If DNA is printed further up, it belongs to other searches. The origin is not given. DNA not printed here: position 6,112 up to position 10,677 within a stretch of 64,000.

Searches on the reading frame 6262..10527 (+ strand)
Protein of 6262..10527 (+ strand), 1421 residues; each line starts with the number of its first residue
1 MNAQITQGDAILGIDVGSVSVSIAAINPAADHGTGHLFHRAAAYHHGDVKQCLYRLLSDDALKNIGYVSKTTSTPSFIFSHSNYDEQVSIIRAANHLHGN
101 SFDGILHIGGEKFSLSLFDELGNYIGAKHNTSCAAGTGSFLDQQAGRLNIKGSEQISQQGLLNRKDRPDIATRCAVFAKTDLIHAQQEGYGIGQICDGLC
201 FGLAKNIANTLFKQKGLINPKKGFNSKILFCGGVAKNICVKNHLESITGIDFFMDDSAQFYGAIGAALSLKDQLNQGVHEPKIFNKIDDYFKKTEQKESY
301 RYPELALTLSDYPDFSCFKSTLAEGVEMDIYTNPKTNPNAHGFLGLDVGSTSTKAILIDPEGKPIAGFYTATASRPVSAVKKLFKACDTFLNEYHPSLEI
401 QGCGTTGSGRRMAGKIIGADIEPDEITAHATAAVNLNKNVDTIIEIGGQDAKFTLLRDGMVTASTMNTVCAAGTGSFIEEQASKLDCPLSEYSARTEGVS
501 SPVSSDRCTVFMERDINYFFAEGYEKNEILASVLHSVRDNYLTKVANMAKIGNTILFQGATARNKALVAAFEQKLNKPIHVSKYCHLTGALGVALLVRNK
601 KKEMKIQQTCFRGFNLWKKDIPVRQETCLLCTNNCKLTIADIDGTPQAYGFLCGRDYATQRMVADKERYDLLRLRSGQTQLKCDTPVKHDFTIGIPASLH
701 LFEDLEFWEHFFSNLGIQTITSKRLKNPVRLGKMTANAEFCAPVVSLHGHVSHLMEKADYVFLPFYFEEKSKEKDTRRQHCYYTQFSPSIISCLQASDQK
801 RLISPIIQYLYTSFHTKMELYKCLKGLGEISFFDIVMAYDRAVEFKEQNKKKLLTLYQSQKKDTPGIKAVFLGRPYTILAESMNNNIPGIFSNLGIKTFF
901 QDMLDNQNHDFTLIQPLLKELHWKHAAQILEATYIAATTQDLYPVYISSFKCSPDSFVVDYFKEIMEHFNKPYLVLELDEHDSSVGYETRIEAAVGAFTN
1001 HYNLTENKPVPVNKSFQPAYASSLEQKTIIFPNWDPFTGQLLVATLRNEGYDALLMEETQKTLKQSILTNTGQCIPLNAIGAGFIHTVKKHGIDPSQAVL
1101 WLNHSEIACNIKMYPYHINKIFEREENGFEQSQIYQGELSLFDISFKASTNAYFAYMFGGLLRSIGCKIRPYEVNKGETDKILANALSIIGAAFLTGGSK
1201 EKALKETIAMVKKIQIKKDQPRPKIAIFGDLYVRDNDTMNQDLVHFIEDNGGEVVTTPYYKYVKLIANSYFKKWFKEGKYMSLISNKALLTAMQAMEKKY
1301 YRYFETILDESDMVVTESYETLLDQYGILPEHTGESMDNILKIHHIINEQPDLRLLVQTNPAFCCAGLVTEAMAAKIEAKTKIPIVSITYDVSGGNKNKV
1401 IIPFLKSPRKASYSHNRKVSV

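Call 52: search_protein_families(library=pfam, max_evalue=0.00001, proteins=[window:6262-10527:+])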
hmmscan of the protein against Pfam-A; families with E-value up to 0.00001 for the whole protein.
window:6262-10527:+ (1421 aa): 2 families
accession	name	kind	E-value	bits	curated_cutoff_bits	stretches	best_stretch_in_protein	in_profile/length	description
PF01869.26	BcrAD_BadFG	-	1.6e-55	189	31.5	2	344-596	1-270/271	BadF/BadG/BcrA/BcrD ATPase family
PF09989.15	DUF2229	-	8.2e-42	143.7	29.4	1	692-904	1-218/218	CoA enzyme activase uncharacterised domain (DUF2229)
